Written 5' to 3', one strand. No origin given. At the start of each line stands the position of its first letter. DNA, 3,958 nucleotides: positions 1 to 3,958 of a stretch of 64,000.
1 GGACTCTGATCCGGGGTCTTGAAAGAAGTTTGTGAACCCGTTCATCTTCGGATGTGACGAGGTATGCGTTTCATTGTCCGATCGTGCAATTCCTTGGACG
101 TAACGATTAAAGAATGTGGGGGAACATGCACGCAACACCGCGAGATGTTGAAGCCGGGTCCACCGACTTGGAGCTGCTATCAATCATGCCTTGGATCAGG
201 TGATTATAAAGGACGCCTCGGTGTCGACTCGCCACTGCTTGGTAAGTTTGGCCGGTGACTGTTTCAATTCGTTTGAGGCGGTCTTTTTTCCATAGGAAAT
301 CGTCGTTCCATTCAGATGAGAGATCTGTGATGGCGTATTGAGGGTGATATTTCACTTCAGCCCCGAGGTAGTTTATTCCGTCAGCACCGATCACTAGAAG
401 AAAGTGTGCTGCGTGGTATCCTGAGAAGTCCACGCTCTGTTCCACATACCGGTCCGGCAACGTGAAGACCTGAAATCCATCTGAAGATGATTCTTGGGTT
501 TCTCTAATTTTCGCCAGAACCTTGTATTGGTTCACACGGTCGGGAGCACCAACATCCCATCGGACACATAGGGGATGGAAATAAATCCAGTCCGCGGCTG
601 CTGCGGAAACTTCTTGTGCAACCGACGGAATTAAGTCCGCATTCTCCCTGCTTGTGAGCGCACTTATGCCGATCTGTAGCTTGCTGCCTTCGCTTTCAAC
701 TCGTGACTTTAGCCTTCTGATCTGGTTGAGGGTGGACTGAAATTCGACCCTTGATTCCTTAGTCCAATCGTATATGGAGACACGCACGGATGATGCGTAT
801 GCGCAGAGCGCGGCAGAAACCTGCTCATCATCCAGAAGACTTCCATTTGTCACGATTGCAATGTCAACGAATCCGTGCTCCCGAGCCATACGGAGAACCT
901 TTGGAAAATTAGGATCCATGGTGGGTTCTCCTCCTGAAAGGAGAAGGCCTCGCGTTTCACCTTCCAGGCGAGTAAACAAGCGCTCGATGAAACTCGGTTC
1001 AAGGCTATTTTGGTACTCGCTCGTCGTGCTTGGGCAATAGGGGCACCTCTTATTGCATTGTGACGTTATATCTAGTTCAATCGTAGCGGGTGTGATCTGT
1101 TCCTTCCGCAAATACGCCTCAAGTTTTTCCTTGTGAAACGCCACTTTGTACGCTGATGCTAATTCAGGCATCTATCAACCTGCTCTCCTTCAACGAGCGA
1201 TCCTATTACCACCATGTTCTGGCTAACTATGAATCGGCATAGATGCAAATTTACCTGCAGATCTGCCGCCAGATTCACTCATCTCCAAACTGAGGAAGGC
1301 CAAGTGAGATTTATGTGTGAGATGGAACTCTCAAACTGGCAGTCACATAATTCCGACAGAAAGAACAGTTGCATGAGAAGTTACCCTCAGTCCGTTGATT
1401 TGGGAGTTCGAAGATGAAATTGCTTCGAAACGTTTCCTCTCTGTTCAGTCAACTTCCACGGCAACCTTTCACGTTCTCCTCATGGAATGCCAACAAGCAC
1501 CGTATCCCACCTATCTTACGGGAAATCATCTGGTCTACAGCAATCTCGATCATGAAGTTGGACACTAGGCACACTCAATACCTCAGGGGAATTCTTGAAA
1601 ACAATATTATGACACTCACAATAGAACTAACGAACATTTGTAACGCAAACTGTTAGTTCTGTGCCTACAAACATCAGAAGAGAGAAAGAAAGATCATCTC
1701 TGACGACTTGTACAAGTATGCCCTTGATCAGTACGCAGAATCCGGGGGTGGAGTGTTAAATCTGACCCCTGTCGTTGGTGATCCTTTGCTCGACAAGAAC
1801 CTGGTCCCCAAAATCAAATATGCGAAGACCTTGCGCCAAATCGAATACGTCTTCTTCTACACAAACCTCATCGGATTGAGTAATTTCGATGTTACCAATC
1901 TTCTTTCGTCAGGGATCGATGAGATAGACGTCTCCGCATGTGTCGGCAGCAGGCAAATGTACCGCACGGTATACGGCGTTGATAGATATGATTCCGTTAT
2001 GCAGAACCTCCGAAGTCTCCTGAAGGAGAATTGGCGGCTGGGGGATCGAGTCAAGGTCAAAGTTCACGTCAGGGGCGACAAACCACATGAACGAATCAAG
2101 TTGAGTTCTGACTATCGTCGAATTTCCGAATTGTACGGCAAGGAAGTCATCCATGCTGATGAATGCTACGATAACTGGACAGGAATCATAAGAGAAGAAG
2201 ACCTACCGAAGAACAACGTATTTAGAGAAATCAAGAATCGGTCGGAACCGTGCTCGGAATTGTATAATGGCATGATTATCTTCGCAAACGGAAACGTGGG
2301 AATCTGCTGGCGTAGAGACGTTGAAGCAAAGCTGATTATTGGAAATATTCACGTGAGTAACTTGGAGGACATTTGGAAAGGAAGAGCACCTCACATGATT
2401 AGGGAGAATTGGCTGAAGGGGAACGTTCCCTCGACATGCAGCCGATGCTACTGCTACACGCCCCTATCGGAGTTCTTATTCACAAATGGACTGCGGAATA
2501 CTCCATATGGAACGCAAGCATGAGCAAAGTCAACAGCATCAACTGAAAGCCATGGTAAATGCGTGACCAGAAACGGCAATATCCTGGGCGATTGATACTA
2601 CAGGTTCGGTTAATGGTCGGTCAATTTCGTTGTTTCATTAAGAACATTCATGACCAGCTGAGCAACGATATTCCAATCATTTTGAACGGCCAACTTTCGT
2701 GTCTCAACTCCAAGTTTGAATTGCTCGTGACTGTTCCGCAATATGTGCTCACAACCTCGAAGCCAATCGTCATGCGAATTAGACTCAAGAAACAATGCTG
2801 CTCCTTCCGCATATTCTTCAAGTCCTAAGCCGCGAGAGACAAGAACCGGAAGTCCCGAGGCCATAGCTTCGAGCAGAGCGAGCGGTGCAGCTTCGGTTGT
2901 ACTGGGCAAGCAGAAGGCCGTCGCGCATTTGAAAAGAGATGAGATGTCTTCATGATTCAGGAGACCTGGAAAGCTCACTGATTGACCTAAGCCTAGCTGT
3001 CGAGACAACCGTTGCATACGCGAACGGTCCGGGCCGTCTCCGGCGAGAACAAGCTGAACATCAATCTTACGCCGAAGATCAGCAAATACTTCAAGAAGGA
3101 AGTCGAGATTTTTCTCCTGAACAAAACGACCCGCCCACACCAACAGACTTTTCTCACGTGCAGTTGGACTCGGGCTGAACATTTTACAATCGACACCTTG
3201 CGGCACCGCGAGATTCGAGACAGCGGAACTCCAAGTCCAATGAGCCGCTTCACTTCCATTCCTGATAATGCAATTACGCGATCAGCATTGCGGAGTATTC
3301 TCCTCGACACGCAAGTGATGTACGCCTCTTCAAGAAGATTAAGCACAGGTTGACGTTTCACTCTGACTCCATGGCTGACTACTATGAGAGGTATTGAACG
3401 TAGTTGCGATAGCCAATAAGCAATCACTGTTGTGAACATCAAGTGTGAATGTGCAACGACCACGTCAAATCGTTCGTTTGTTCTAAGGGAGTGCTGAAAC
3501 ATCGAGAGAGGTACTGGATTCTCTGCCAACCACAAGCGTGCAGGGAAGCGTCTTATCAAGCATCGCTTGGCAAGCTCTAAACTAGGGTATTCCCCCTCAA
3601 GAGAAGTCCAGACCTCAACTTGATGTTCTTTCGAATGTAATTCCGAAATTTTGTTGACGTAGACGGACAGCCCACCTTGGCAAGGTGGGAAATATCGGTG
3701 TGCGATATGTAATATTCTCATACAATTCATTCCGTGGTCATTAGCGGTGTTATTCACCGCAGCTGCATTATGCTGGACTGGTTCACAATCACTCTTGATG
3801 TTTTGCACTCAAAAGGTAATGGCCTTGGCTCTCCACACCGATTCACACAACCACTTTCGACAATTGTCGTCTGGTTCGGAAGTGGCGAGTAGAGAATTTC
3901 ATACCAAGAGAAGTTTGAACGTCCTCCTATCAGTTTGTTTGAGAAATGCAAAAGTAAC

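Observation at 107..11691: Carrier-protein-dependent modification cluster (A-T-TE plus Sfp PPTase) inside an archaeal glycosylation locus with two radical SAM enzymes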

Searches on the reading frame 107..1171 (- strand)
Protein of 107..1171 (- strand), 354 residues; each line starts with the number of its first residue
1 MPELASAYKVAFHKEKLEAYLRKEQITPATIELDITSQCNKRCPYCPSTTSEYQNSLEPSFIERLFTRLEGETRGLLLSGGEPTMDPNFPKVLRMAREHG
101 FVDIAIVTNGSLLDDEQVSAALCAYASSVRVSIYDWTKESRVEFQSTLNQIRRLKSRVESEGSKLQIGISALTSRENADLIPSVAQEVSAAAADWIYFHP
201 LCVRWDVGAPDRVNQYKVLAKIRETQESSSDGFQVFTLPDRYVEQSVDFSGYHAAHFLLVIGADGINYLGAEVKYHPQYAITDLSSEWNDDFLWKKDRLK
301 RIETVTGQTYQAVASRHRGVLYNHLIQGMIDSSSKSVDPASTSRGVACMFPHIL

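Call 3: search_protein_families(library=pfam, proteins=[window:107-1171:-], max_evalue=0.01)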
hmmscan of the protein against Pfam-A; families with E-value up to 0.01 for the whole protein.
window:107-1171:- (354 aa): 2 families
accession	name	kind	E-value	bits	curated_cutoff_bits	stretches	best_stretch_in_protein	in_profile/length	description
PF04055.27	Radical_SAM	-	5.3e-15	56.4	29.5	1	35-139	3-115/166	Radical SAM superfamily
PF13353.11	Fer4_12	-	0.00021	22.1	22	1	37-100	13-81/137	4Fe-4S single cluster domain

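Call 7: search_protein_families(library=ncbifam, proteins=[window:107-1171:-], max_evalue=0.001)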
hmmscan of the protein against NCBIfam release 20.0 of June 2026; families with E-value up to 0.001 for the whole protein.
window:107-1171:- (354 aa): 33 families (the best 25 are shown)
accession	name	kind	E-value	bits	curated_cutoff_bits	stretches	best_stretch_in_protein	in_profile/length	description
NF045646.2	rSAM_Se_TrsS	equivalog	1.3e-13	50.3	490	1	29-121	86-181/441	radical SAM (seleno)protein TrsS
NF038283.1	viperin_w_prok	equivalog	4.8e-13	48.9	180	1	30-133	3-114/281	viperin family antiviral radical SAM protein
TIGR04317.1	W_rSAM_matur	equivalog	5e-13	48.9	380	1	31-194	6-177/349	tungsten cofactor oxidoreductase radical SAM maturase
NF045702.1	rSAM_GDGT_ether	equivalog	2.5e-11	42.9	450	1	31-118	88-182/486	tetraether lipid synthase Tes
TIGR03977.1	rSAM_pair_HxsC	equivalog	3e-11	42.8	267.9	1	33-135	29-136/292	His-Xaa-Ser system radical SAM maturase HxsC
TIGR02666.1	moaA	equivalog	1.8e-10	40.4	284.05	1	33-116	14-106/336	GTP 3',8-cyclase MoaA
NF001199.0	PRK00164.2-1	equivalog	2e-10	40.3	231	1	31-118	14-104/308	GTP 3',8-cyclase MoaA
TIGR04311.1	rSAM_Geo_metal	subfamily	3e-10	39.7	400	1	28-196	2-182/423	radical SAM/SPASM family putative metalloenzyme maturase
TIGR04250.1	SCM_rSAM_ScmE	equivalog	4.9e-10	38.9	400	1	27-149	1-126/358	SynChlorMet cassette radical SAM/SPASM protein ScmE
TIGR04051.1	rSAM_NirJ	equivalog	5.6e-10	38.7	515.45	1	35-199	8-174/354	heme d1 biosynthesis radical SAM protein NirJ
TIGR02668.1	moaA_archaeal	equivalog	1.5e-09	37.3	325.25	1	32-117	13-101/303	GTP 3',8-cyclase MoaA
TIGR04546.1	rSAM_ahbC_deAc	equivalog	4.5e-09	35.6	650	1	31-198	41-210/390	12,18-didecarboxysiroheme deacetylase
NF033640.1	N_Twi_rSAM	subfamily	2.5e-08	33.4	170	1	23-135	105-241/398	twitch domain-containing radical SAM protein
NF045574.1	sacti_mat_StsB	exception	2.8e-08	33.1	625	1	29-149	96-219/466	StsB family radical SAM/SPASM domain sactipeptide maturase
TIGR02109.1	PQQ_syn_pqqE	equivalog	6.2e-08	32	381.35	1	27-186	5-167/358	pyrroloquinoline quinone biosynthesis protein PqqE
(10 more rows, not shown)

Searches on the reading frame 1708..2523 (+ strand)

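Call 3: search_protein_families(library=pfam, proteins=[window:1708-2523:+], max_evalue=0.01)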
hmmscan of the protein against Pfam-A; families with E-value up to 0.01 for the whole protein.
window:1708-2523:+ (271 aa): 1 family
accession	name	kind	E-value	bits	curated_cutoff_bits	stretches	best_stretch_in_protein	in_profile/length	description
PF13186.11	SPASM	-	2.5e-09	37.7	21.5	1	182-248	1-67/67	Iron-sulfur cluster-binding domain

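Call 7: search_protein_families(library=ncbifam, proteins=[window:1708-2523:+], max_evalue=0.001)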
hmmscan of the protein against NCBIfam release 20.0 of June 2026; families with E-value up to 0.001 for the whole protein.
window:1708-2523:+ (271 aa): 5 families
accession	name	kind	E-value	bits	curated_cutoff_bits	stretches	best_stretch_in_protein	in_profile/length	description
TIGR04321.1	spiroSPASM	subfamily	8.7e-11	41.2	250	1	22-247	288-502/510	spiro-SPASM protein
TIGR04311.1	rSAM_Geo_metal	subfamily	4.2e-09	35.9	400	0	23-113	57-148/423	radical SAM/SPASM family putative metalloenzyme maturase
TIGR04317.1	W_rSAM_matur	equivalog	5.4e-06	25.8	380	0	23-111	59-143/349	tungsten cofactor oxidoreductase radical SAM maturase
NF033640.1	N_Twi_rSAM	subfamily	6.8e-06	25.4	170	1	182-248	5-70/398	twitch domain-containing radical SAM protein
TIGR04085.1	rSAM_more_4Fe4S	domain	0.00028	21.2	27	1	182-249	1-66/93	SPASM domain-containing protein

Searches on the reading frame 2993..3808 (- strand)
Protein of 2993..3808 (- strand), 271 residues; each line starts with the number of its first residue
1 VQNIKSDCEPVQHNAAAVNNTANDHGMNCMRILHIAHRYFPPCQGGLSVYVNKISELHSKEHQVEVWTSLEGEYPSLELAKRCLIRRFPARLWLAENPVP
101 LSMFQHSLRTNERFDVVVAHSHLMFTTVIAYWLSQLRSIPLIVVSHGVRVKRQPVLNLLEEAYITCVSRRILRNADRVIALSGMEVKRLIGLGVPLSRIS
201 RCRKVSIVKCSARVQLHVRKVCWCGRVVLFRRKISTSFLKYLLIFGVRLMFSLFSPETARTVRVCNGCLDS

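Call 3: search_protein_families(library=pfam, proteins=[window:2993-3808:-], max_evalue=0.01)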
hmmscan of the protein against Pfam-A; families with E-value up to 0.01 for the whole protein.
window:2993-3808:- (271 aa): 2 families
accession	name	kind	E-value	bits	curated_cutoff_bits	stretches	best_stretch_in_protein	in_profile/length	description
PF13579.12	Glyco_trans_4_4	-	3.3e-16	60.5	29.7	1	45-199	1-152/158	Glycosyl transferase 4-like domain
PF13439.12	Glyco_transf_4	-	3.6e-15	56.8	28.5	1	45-200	2-160/170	Glycosyltransferase Family 4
